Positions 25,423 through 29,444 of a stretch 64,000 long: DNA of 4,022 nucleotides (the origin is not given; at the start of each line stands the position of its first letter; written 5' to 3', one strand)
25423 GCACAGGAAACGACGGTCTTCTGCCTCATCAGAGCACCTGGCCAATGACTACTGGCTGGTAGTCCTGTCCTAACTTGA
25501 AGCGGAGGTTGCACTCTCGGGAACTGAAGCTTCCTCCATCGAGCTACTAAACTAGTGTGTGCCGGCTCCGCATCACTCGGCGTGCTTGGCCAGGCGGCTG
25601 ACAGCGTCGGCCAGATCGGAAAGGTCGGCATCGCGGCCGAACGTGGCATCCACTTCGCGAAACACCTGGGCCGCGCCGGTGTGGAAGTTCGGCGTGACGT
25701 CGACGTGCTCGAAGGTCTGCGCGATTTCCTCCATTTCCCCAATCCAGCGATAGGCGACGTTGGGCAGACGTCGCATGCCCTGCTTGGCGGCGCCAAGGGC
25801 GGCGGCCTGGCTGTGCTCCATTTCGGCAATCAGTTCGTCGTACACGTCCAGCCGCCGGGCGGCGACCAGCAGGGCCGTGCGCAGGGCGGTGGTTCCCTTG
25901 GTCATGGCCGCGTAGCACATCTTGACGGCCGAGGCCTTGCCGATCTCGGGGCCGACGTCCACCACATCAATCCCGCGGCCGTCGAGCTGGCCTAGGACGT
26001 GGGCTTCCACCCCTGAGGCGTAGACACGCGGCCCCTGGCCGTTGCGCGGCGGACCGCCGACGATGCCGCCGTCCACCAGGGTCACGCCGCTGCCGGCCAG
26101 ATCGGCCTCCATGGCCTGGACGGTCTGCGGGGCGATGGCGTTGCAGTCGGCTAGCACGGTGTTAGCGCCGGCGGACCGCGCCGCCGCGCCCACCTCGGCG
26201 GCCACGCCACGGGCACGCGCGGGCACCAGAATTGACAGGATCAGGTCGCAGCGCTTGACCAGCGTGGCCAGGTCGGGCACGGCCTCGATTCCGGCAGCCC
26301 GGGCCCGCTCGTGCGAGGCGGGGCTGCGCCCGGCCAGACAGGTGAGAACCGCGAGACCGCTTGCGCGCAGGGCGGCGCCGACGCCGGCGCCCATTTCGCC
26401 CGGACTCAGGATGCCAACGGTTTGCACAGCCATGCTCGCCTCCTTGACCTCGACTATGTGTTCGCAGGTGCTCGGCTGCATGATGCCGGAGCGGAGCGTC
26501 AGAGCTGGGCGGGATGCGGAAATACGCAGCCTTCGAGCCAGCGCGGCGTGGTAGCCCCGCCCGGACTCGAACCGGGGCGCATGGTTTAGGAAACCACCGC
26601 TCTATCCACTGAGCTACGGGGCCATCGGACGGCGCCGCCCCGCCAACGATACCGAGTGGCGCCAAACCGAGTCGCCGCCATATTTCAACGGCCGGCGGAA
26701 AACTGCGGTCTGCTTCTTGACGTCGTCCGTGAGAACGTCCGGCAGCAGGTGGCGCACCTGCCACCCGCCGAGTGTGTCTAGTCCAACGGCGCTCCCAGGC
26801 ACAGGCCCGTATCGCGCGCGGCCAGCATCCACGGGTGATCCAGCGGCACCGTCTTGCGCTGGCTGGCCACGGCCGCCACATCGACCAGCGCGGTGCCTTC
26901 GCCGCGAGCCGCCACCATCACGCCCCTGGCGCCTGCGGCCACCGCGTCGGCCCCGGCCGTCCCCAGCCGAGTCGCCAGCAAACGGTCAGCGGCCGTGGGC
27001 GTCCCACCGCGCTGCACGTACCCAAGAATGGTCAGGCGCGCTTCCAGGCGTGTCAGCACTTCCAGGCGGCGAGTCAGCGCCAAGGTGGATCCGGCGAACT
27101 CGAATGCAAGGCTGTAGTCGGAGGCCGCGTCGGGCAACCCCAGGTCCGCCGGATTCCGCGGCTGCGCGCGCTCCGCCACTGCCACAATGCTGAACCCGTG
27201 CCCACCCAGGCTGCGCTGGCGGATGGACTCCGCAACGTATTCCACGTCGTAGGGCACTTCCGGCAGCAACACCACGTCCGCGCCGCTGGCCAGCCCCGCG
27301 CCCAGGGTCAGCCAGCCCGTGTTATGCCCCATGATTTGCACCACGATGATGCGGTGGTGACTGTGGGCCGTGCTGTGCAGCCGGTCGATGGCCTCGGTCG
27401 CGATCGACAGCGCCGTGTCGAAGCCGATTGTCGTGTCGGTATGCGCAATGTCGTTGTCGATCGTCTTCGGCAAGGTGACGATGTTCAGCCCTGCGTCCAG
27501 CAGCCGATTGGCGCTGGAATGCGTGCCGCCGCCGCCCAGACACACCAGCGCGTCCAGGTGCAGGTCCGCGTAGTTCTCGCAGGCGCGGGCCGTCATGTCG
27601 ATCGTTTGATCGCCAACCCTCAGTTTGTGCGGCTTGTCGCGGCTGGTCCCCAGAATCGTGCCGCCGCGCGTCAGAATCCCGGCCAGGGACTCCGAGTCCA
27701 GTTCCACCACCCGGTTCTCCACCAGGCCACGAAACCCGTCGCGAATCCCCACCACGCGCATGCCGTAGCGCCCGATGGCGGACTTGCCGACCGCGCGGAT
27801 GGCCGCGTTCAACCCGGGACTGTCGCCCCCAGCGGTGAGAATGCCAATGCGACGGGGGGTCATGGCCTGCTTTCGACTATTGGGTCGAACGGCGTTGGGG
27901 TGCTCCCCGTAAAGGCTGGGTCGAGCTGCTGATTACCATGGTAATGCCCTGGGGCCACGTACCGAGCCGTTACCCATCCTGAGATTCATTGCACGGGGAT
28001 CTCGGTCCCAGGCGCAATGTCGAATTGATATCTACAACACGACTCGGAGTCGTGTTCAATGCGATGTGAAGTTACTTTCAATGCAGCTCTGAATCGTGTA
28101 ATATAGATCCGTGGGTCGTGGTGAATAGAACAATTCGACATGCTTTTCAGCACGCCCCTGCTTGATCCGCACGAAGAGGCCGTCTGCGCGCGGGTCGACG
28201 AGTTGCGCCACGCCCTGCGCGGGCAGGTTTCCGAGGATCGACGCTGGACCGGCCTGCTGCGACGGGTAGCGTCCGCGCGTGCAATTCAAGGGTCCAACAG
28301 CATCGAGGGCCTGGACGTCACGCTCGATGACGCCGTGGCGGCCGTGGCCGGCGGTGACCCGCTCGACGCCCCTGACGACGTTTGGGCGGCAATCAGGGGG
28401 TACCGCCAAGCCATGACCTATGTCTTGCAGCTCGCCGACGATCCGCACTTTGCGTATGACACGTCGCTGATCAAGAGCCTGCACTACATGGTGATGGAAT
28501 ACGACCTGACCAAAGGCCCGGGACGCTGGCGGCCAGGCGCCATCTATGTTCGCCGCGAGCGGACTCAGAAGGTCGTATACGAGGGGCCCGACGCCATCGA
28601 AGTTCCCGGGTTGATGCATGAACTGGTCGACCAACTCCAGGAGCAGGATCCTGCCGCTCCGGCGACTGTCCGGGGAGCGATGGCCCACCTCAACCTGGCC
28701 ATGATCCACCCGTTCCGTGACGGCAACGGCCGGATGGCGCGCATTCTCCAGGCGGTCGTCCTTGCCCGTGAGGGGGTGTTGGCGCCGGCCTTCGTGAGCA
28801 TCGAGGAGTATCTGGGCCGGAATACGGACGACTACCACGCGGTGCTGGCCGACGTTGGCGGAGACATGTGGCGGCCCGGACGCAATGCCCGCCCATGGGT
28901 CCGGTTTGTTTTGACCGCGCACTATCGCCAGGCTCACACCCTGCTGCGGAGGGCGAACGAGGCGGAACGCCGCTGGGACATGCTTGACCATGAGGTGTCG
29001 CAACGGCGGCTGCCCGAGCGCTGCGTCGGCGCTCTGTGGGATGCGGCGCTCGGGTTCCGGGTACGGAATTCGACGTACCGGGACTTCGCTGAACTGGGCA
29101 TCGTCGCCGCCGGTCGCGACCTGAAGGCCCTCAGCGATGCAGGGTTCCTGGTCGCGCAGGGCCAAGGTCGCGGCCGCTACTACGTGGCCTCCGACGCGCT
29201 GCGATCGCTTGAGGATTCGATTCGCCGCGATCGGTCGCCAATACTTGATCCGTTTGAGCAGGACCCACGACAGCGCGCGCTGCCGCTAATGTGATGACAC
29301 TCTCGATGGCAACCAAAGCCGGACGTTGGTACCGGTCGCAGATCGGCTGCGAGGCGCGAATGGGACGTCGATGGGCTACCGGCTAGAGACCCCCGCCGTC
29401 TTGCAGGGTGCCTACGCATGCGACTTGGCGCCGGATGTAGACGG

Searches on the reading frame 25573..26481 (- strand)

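Call 4: search_protein_families(library=pfam, proteins=[window:25573-26481:-], max_evalue=0.01)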
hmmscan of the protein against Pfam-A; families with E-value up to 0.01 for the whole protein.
window:25573-26481:- (302 aa): 4 families
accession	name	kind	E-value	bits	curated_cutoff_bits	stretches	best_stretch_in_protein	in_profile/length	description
PF09130.16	DUF1932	-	6.3e-17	61.7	25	1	208-277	1-70/70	Domain of unknown function (DUF1932)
PF03446.21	NAD_binding_2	-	3.1e-10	40.7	21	1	22-160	2-140/161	NAD binding domain of 6-phosphogluconate dehydrogenase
PF02826.25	2-Hacid_dh_C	-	0.00035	20.4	25.1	1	16-88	33-101/178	D-isomer specific 2-hydroxyacid dehydrogenase, NAD binding domain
PF10727.15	Rossmann-like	-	0.0076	16.4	23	1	18-100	13-95/131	Rossmann-like domain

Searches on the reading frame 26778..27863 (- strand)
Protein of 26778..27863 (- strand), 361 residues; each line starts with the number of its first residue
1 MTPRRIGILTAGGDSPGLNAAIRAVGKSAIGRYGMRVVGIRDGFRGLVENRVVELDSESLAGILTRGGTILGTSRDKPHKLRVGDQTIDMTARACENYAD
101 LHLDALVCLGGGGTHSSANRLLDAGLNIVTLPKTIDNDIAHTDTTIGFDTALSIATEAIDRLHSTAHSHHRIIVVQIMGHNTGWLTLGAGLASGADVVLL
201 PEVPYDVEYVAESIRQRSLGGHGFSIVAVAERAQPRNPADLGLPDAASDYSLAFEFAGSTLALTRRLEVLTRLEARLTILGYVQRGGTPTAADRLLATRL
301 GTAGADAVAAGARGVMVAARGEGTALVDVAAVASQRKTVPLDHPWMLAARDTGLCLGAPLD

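Call 4: search_protein_families(library=pfam, proteins=[window:26778-27863:-], max_evalue=0.01)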
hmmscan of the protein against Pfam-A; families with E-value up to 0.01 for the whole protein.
window:26778-27863:- (361 aa): 1 family
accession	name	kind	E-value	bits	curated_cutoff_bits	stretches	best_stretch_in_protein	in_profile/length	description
PF00365.25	PFK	-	4.1e-95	318.7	30.9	1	5-306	1-275/277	Phosphofructokinase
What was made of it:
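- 26778..27863 (-): Phosphofructokinase, transcribed divergently. It is the most stable neighbour of the locus. Pfam PFK at 4e-95 (call 4).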

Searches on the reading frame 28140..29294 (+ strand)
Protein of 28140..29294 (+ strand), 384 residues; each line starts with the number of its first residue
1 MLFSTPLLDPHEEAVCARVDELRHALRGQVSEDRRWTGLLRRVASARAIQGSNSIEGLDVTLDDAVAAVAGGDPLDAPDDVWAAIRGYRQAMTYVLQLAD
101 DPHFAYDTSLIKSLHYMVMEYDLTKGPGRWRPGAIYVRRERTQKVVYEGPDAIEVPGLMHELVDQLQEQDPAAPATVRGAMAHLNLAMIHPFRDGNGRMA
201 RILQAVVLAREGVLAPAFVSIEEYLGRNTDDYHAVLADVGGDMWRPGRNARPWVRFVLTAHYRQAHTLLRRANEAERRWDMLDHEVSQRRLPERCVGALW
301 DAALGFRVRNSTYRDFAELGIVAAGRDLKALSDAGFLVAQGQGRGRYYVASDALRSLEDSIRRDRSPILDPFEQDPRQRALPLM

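Call 4: search_protein_families(library=pfam, proteins=[window:28140-29294:+], max_evalue=0.01)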
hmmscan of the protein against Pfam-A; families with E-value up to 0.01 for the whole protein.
window:28140-29294:+ (384 aa): 1 family
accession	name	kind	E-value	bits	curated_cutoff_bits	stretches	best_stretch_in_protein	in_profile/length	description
PF02661.23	Fic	-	9e-14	52.5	24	1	107-208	3-93/93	Fic/DOC family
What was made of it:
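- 28140..29294 (+): Fic-family gene 76 nt upstream of copy A. It is an accessory neighbour. Pfam Fic at 9e-14 (call 4).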

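Call 5: search_protein_families(library=ncbifam, proteins=[window:28140-29294:+], max_evalue=0.1)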
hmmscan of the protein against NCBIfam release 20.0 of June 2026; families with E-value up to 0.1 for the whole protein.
window:28140-29294:+ (384 aa): 5 families
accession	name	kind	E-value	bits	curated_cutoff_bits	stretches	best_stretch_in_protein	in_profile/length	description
NF046030.1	ProtAdlyltaseSoFic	equivalog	1.6e-14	53.6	550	1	135-357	138-355/361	protein adenylyltransferase Fic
TIGR02613.1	mob_myst_B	hypoth_equivalog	6.4e-06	26.2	124.4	1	182-212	115-145/186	mobile mystery protein B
NF010653.0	PRK14052.1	equivalog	0.00033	19.9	364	1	150-223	309-381/387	VopS family T3SS effector adenosine monophosphate-protein transferase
NF041381.1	XopAC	subfamily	0.0009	18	450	1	147-220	344-422/451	XopAC/AvrAC family type III secretion system effector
NF046029.1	ProtAdlyltaseNmFic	equivalog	0.011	15.5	230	1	184-211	91-118/177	protein adenylyltransferase Fic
